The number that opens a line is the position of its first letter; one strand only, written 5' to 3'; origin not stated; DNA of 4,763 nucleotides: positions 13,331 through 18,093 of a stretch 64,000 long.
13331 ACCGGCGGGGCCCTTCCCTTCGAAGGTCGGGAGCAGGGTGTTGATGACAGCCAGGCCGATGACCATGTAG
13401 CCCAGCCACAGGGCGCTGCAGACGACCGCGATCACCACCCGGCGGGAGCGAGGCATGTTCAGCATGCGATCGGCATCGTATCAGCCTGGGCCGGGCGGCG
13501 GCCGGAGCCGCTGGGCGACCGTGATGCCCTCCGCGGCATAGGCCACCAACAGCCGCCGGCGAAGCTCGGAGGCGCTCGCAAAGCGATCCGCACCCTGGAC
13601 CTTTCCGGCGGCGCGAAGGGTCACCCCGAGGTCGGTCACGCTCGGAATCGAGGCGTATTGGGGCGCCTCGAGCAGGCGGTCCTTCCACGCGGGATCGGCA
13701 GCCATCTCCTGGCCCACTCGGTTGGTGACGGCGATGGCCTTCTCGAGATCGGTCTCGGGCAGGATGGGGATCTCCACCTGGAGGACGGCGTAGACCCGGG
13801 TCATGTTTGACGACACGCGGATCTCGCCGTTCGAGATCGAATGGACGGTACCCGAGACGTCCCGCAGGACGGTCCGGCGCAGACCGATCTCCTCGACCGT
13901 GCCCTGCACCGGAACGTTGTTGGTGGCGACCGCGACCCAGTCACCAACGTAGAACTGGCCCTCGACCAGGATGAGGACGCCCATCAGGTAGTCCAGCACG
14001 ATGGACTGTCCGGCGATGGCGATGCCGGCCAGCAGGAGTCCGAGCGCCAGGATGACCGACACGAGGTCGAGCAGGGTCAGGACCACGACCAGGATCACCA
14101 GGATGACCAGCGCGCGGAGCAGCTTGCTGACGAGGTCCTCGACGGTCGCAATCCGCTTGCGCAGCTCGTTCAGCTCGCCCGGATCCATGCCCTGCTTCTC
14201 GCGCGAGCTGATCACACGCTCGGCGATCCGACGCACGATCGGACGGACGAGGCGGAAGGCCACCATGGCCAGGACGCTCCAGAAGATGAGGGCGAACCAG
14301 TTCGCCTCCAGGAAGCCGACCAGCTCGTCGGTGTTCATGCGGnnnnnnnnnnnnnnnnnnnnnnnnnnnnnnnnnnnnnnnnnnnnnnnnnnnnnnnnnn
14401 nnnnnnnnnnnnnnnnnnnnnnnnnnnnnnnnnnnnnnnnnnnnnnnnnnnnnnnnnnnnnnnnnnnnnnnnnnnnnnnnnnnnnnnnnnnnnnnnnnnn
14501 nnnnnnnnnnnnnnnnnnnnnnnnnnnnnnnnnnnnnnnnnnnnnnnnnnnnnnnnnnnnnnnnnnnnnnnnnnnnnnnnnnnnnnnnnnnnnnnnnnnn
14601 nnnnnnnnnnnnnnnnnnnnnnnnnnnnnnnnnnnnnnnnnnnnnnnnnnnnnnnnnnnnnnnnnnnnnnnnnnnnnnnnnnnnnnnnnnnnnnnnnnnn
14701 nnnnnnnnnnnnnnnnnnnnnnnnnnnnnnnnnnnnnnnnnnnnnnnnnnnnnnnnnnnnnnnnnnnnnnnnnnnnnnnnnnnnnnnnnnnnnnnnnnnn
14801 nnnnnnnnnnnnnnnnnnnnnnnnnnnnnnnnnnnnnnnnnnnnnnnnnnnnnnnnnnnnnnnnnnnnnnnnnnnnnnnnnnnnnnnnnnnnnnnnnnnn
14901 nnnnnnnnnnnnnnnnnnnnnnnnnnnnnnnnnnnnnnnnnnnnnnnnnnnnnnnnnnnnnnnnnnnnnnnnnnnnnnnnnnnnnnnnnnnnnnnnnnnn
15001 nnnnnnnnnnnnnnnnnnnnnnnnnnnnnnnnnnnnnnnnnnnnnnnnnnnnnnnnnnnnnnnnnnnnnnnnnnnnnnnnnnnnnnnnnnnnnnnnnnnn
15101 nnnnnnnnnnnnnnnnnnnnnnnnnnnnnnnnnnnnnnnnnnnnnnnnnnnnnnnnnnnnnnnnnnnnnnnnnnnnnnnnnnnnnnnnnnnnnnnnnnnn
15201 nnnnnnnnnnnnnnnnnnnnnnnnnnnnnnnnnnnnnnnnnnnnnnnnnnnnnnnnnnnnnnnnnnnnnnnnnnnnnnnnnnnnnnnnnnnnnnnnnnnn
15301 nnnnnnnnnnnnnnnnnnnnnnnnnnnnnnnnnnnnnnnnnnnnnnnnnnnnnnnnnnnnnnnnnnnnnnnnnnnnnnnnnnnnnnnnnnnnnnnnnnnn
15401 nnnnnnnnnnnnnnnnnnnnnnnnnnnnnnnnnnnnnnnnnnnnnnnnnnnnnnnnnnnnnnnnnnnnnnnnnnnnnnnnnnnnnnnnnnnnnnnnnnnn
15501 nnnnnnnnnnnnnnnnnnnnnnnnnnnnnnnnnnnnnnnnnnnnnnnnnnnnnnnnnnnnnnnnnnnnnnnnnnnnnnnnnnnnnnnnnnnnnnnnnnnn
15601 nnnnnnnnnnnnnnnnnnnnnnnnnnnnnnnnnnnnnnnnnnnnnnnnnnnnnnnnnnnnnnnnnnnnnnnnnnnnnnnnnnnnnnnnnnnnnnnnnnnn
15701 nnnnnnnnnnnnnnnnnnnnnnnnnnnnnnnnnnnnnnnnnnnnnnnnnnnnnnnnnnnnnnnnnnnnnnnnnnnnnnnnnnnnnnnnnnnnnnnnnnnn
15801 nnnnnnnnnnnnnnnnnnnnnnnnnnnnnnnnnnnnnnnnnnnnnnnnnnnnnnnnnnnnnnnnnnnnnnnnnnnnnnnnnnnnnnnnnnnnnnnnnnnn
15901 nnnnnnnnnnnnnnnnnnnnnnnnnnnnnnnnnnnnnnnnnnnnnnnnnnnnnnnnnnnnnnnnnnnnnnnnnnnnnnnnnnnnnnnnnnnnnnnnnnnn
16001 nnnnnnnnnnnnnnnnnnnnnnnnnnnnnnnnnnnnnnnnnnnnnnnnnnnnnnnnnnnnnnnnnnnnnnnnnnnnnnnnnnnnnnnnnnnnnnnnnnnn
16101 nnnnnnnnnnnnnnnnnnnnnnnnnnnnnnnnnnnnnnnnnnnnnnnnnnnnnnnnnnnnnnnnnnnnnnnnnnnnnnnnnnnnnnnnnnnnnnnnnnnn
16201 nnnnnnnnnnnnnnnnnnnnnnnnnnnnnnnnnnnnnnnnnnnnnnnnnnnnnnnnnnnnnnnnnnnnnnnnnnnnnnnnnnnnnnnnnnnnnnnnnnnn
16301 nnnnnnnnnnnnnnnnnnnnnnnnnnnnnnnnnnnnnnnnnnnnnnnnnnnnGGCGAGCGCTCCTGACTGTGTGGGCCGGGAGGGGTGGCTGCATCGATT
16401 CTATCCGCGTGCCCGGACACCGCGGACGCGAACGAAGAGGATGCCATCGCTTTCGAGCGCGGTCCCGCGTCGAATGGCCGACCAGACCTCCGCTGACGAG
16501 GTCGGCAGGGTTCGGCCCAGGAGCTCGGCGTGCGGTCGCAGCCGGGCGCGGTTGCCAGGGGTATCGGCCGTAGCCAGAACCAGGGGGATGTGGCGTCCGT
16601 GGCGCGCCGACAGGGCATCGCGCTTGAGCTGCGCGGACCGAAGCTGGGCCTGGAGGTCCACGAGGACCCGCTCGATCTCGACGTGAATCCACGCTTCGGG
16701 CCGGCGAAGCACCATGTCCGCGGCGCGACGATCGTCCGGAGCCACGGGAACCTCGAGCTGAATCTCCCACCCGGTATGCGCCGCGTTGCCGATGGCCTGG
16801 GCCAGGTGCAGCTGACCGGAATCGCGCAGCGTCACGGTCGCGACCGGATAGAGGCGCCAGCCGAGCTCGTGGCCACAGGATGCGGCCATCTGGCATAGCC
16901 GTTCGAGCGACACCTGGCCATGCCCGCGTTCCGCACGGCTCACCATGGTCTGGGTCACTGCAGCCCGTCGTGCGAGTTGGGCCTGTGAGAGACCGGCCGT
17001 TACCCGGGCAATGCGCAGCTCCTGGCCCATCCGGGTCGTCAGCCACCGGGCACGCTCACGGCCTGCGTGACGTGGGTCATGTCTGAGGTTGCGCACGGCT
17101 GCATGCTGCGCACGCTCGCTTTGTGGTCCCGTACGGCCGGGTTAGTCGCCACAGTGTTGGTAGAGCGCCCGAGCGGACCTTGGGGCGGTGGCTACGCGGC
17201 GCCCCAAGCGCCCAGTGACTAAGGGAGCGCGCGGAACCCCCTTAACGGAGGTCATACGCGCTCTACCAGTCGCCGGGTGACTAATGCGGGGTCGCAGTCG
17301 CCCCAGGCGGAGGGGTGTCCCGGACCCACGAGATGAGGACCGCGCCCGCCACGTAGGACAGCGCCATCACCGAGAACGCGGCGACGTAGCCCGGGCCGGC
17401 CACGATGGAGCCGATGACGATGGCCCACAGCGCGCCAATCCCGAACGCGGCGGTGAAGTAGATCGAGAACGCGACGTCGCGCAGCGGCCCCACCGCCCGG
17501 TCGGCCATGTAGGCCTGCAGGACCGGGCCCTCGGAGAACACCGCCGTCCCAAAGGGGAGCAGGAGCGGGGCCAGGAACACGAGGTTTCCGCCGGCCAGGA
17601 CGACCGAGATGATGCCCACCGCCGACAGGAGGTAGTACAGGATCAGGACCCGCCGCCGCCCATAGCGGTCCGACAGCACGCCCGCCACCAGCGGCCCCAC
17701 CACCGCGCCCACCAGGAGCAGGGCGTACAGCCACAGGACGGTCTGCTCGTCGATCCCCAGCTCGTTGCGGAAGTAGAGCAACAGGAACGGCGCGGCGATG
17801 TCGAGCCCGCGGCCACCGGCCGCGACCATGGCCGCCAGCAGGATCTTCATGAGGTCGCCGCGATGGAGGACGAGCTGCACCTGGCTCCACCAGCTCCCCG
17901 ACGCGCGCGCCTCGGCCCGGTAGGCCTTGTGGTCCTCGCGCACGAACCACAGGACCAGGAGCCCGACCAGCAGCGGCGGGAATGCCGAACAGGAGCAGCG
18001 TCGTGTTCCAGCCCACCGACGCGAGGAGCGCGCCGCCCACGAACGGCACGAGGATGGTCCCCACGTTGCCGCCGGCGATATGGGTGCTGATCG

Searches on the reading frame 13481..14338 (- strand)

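Call 42: search_protein_families(library=pfam, proteins=[window:13481-14338:-], max_evalue=0.001)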
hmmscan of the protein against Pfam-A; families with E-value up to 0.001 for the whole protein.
window:13481-14338:- (285 aa): 1 family
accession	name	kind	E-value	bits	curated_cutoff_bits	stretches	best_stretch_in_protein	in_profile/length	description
PF00924.24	MS_channel_2nd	-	9.8e-12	45.3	20.2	1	113-174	2-59/68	Mechanosensitive ion channel, beta-domain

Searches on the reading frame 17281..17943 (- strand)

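Call 42: search_protein_families(library=pfam, proteins=[window:17281-17943:-], max_evalue=0.001)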
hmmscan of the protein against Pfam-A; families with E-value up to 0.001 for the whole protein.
window:17281-17943:- (220 aa): 4 families
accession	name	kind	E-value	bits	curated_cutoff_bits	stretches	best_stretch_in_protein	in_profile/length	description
PF07690.21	MFS_1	-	4.8e-18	65.6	33.4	1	35-215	2-179/347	Major Facilitator Superfamily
PF13347.12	MFS_2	-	1.7e-08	33.9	27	1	6-148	201-341/427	MFS/sugar transport protein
PF12832.13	MFS_1_like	-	3.8e-06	26.6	25.2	1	51-129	19-99/373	MFS_1 like family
PF00083.30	Sugar_tr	-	0.0001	21.8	22.3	1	68-182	47-162/452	Sugar (and other) transporter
